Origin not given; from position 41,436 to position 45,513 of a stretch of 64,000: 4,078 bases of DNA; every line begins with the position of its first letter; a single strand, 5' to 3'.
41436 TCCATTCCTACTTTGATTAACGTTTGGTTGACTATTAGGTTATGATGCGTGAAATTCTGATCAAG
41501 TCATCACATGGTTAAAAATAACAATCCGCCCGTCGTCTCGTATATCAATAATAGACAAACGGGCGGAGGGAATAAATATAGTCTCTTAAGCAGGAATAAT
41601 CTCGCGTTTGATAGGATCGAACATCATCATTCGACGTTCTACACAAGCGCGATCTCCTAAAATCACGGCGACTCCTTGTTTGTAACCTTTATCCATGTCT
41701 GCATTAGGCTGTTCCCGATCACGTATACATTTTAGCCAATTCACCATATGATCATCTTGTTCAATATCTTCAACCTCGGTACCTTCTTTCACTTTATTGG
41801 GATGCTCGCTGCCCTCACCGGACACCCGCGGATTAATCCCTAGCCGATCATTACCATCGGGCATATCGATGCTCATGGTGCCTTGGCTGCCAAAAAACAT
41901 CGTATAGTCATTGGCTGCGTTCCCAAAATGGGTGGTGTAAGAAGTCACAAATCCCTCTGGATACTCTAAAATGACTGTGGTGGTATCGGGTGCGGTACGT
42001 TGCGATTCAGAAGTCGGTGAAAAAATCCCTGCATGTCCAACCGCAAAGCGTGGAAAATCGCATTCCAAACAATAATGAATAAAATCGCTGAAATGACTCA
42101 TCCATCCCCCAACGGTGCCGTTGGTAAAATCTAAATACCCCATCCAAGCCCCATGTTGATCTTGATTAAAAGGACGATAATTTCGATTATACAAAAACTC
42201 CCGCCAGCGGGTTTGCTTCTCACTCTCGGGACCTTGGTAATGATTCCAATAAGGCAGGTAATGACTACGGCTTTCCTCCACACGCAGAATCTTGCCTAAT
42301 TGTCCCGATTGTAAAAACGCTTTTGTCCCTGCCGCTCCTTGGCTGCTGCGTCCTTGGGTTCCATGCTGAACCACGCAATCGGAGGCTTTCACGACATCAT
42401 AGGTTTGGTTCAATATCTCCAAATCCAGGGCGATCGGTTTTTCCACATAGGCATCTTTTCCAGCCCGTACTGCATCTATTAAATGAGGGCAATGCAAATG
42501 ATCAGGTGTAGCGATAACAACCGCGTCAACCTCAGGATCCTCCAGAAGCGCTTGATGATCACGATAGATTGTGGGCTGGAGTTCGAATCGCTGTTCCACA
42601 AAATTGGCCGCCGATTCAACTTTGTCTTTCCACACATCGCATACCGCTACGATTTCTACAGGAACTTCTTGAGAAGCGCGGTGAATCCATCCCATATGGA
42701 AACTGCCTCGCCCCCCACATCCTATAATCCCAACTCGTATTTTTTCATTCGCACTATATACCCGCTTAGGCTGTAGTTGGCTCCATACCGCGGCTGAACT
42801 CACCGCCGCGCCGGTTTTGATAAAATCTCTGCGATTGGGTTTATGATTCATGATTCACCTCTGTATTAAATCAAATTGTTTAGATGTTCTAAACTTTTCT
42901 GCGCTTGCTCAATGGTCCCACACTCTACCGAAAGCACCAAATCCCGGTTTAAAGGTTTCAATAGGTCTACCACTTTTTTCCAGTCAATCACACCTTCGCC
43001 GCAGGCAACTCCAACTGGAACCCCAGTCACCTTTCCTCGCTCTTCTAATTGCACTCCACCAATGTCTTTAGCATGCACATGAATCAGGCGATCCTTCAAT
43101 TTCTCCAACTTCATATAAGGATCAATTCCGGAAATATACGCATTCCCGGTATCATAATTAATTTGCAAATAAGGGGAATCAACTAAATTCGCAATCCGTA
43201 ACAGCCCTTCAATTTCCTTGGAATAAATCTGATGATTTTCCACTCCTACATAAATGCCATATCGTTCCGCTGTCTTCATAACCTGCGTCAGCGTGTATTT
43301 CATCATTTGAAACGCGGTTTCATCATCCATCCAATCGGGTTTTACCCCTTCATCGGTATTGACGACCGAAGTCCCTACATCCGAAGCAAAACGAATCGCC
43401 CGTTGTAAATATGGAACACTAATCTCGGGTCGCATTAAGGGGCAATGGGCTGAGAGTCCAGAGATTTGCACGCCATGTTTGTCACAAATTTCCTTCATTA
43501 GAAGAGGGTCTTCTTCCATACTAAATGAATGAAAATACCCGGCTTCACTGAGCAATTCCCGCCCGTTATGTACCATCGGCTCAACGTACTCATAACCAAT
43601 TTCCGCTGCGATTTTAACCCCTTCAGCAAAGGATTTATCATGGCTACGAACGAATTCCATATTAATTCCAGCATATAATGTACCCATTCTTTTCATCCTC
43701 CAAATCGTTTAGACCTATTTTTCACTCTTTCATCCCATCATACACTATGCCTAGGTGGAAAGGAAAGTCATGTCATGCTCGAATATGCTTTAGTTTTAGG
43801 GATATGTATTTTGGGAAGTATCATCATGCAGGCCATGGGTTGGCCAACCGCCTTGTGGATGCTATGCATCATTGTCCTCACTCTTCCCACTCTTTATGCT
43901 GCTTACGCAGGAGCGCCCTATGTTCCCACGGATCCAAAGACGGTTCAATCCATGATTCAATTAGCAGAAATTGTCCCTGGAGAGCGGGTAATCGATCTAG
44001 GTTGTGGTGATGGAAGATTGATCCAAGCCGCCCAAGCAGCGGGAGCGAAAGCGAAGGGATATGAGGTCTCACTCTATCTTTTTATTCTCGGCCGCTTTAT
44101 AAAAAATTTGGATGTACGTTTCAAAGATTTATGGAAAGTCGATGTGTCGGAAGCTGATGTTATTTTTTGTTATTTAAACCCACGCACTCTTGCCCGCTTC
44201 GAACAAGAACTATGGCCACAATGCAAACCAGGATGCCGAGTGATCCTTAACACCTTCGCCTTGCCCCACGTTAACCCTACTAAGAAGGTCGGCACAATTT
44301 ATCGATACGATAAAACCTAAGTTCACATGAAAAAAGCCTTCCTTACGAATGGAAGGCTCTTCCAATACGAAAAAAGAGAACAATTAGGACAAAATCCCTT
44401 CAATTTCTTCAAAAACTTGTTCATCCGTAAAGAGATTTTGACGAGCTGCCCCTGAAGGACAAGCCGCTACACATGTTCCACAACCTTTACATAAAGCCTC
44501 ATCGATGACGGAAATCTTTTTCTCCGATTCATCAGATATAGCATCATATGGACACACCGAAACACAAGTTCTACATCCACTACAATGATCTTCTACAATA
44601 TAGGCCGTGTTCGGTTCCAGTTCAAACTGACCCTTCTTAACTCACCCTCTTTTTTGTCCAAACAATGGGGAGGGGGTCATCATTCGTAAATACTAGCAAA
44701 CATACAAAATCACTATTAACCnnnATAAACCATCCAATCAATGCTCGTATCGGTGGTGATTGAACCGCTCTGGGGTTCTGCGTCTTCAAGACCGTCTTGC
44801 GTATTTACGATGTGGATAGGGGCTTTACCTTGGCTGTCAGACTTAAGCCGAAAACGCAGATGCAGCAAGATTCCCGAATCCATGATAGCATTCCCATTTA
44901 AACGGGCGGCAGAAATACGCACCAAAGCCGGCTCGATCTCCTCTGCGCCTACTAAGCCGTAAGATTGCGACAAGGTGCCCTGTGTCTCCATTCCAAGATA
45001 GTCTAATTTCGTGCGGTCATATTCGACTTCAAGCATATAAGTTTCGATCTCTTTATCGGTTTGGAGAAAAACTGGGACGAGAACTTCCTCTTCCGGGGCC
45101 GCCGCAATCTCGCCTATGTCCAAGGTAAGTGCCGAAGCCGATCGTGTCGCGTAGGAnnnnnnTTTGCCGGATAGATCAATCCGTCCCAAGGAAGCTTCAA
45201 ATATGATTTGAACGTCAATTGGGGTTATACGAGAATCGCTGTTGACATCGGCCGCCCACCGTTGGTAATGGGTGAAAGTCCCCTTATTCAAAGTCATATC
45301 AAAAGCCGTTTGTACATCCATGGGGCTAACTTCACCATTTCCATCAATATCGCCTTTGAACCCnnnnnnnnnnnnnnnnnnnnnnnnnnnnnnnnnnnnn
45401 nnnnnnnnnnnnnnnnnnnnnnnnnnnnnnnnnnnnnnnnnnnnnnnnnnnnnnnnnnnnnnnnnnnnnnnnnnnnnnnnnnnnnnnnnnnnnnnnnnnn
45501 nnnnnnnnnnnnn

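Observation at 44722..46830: Secreted WD40 beta-propeller fused to cohesin-dockerin-cohesin modules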

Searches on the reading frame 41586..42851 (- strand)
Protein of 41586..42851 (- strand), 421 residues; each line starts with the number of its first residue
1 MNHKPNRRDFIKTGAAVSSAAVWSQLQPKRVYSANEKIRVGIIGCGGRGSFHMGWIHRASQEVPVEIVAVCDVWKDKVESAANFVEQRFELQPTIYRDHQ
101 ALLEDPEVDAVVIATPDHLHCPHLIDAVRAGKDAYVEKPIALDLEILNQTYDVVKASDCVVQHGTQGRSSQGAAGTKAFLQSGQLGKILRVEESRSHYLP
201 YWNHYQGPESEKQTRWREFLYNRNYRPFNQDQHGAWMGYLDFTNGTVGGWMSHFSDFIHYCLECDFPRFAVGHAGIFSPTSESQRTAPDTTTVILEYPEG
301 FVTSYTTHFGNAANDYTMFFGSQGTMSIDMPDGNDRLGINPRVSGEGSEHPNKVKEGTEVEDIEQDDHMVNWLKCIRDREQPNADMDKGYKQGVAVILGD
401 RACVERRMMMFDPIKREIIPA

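Call 19: search_protein_families(library=pfam, proteins=[window:41586-42851:-], max_evalue=0.001)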
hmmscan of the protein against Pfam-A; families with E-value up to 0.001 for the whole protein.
window:41586-42851:- (421 aa): 5 families
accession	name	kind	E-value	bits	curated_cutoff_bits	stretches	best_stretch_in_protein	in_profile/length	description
PF01408.29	GFO_IDH_MocA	-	3.4e-22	79.8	24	1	38-164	1-119/120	Oxidoreductase family, NAD-binding Rossmann fold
PF22725.1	GFO_IDH_MocA_C3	-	4.8e-07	30.2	27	1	226-326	25-123/124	GFO/IDH/MocA C-terminal domain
PF19051.5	GFO_IDH_MocA_C2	-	1.1e-05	25.6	23.3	0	214-265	52-104/254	Oxidoreductase family, C-terminal alpha/beta domain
PF03447.22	NAD_binding_3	-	0.00011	23.4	24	1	44-137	1-88/116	Homoserine dehydrogenase, NAD binding domain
PF10518.14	TAT_signal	-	0.00097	19.4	22.7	0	5-21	2-18/21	TAT (twin-arginine translocation) pathway signal sequence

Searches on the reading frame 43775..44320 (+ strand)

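Call 19: search_protein_families(library=pfam, proteins=[window:43775-44320:+], max_evalue=0.001)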
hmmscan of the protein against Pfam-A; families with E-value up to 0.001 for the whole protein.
window:43775-44320:+ (181 aa): 2 families
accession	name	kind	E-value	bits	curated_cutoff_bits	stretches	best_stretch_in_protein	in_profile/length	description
PF13489.12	Methyltransf_23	-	5.6e-05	23.4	27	1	65-101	19-55/164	Methyltransferase domain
PF07021.18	MetW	-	0.00021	21.4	21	1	65-99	10-45/193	Methionine biosynthesis protein MetW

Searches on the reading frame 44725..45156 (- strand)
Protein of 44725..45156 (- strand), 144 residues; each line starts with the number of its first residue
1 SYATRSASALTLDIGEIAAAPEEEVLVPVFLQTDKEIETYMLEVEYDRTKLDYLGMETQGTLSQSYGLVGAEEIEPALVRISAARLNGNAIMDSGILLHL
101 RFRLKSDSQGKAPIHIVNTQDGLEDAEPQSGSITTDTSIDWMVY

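Call 5: search_protein_families(library=pfam, proteins=[window:44725-45156:-], max_evalue=10)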
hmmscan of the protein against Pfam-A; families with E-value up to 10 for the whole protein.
seq(144 aa): 2 families
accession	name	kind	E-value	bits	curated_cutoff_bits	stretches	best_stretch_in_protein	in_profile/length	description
PF00963.24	Cohesin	-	2.2e-09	38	24.1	1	11-137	2-132/139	Cohesin domain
PF19965.4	VMAP-M2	-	0.028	14.6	27.7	1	62-126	50-113/214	vWA-MoxR associated protein middle region (VMAP-M) 2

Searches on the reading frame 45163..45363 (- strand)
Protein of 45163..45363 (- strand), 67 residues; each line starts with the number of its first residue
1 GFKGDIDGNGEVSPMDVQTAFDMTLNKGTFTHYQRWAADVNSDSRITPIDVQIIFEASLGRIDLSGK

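Call 5: search_protein_families(library=pfam, proteins=[window:45163-45363:-], max_evalue=10)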
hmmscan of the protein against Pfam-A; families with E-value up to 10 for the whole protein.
seq(67 aa): 4 families
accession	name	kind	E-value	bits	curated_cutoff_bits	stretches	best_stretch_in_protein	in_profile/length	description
PF00404.24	Dockerin_1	-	1.9e-08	34.8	22.9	1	3-54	1-52/57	Dockerin type I domain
PF13405.12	EF-hand_6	-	0.0091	16.1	25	1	5-22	10-27/30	EF-hand domain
PF18788.6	DarA_N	-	0.0097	16.2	27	1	7-34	70-97/122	Defence against restriction A N-terminal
PF00036.39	EF-hand_1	-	0.11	12.5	25.4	1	5-21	10-26/29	EF hand domain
